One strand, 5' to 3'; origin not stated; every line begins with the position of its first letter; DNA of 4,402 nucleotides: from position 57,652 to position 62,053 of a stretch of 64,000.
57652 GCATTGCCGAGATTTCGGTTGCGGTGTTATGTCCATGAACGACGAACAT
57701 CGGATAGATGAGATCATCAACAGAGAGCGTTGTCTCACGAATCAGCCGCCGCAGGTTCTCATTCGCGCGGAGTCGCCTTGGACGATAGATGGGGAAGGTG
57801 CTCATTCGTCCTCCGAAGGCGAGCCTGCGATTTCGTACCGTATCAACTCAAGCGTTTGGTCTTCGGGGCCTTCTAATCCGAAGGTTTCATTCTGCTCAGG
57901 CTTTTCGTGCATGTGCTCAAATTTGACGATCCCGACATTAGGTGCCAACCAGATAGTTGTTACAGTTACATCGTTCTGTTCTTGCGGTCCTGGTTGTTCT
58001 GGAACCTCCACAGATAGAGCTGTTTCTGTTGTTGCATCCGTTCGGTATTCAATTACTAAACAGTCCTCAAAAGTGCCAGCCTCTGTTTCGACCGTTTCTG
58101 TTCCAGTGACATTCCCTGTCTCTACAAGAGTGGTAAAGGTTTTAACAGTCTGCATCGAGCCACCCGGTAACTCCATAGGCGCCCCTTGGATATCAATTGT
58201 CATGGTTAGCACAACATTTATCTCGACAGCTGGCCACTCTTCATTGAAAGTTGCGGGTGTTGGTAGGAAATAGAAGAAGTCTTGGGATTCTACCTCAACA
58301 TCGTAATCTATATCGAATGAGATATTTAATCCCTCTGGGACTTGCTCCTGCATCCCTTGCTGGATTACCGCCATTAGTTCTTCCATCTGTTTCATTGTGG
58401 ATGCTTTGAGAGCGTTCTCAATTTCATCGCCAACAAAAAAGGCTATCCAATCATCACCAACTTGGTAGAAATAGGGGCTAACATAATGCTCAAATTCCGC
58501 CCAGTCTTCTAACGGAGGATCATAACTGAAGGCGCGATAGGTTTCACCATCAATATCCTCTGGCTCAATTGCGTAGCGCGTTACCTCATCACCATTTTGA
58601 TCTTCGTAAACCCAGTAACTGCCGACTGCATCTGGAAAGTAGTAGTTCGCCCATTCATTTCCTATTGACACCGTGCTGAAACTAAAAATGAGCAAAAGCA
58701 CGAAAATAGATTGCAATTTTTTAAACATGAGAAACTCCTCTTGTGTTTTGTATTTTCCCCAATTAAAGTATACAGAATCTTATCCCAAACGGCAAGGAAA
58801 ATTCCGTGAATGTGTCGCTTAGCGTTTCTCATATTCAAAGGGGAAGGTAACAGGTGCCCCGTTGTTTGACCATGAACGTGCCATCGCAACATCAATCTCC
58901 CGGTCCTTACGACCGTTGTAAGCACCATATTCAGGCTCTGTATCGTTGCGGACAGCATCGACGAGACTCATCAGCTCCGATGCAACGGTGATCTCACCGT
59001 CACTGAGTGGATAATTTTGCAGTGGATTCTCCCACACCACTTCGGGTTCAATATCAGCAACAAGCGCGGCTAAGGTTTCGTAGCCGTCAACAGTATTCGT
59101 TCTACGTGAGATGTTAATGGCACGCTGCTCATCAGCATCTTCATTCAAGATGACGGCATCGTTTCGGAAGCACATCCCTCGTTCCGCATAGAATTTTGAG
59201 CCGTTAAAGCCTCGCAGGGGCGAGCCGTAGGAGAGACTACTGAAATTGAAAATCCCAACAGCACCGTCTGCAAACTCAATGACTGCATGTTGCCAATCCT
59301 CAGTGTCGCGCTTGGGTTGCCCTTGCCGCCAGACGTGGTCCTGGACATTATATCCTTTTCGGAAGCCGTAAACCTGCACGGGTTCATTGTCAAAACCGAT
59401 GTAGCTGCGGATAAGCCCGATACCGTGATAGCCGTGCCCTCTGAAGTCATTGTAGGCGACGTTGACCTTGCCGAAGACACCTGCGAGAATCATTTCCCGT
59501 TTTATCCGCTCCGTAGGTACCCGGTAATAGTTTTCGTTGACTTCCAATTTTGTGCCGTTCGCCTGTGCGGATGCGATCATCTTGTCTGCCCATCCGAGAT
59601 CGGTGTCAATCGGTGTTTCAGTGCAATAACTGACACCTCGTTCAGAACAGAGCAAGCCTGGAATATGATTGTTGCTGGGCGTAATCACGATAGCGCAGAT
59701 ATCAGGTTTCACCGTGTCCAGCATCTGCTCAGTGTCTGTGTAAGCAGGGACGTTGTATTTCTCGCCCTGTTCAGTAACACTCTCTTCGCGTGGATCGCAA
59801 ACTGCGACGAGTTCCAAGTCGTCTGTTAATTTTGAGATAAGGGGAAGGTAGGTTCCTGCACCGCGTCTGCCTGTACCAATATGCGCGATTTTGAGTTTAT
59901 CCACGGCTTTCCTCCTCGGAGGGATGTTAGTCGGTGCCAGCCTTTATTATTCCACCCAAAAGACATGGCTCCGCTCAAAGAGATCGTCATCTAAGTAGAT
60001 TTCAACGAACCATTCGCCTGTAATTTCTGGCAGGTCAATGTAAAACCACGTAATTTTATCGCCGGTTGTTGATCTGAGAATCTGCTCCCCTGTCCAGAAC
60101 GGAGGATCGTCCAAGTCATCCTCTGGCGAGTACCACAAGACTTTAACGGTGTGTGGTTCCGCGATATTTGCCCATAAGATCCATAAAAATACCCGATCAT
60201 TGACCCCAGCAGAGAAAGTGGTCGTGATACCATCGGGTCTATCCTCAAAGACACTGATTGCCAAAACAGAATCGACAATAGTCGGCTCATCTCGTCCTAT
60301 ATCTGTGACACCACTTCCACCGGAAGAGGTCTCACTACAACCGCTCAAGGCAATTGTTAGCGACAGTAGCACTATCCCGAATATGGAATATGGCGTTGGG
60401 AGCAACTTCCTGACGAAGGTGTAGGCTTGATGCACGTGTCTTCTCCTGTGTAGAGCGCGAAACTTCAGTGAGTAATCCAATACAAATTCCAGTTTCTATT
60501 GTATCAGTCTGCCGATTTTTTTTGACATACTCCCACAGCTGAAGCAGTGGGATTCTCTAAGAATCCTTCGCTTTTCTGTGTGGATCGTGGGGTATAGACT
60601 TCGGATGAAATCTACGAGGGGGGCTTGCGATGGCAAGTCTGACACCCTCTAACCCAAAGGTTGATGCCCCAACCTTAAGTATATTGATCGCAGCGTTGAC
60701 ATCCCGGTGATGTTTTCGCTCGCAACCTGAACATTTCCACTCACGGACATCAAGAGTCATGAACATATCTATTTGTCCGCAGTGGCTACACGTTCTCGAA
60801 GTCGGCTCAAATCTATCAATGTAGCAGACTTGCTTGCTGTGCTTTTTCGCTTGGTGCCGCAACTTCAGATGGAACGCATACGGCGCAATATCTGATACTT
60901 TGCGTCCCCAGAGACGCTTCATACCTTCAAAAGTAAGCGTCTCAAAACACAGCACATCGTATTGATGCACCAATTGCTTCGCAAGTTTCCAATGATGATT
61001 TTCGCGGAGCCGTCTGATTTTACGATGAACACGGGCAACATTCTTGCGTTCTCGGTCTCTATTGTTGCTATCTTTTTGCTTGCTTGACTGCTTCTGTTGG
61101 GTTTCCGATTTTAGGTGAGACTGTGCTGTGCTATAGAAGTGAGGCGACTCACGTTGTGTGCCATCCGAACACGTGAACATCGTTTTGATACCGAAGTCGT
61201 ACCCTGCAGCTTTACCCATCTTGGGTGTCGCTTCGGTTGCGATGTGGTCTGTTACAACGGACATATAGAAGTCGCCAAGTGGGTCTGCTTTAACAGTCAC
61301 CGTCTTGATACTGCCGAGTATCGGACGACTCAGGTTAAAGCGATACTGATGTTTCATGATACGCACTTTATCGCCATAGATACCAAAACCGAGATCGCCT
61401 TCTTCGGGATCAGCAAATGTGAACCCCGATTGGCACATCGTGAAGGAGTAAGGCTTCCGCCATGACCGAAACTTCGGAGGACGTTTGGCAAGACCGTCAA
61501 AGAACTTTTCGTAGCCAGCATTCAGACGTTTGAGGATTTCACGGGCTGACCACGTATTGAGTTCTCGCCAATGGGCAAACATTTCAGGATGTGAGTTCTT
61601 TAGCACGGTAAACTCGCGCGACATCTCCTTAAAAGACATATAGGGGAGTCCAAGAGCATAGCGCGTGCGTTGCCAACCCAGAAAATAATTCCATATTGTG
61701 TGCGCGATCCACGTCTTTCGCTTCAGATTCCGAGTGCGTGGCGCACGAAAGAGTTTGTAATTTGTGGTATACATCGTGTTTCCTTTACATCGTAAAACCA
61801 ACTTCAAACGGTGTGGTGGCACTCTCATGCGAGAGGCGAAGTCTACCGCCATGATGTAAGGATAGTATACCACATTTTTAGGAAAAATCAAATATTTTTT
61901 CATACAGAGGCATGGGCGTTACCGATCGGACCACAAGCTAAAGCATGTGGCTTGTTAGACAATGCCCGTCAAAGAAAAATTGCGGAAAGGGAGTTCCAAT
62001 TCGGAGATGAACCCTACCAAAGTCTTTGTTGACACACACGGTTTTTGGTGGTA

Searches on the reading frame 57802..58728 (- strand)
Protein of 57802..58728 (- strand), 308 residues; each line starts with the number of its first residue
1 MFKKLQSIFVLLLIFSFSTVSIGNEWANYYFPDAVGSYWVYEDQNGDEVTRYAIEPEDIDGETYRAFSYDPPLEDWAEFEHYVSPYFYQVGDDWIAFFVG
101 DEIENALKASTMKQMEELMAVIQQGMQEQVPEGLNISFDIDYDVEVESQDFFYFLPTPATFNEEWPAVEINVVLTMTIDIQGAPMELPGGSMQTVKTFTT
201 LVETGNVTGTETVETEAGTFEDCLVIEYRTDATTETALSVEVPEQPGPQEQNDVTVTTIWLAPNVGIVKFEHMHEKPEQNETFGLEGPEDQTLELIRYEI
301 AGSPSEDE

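Call 63: search_protein_families(library=pfam, proteins=[window:57802-58728:-], max_evalue=0.0001)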
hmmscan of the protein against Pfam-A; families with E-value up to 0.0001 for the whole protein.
window:57802-58728:- (308 aa): 1 family
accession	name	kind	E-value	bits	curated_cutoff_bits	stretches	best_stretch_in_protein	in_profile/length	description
PF21347.3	DUF3108_like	-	1.7e-07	31.7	27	1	205-275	134-189/199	DUF3108-like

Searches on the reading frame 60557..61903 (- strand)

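Call 63: search_protein_families(library=pfam, proteins=[window:60557-61903:-], max_evalue=0.0001)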
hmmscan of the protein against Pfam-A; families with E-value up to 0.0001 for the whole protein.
window:60557-61903:- (448 aa): 2 families
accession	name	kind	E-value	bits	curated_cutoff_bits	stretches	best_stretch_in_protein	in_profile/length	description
PF07282.18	Cas12f1-like_TNB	-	3.8e-18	65.8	26.3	1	343-408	3-60/60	Cas12f1-like, TNB domain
PF01385.25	OrfB_IS605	-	6.3e-18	65.6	30.5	1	220-330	6-118/120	Probable transposase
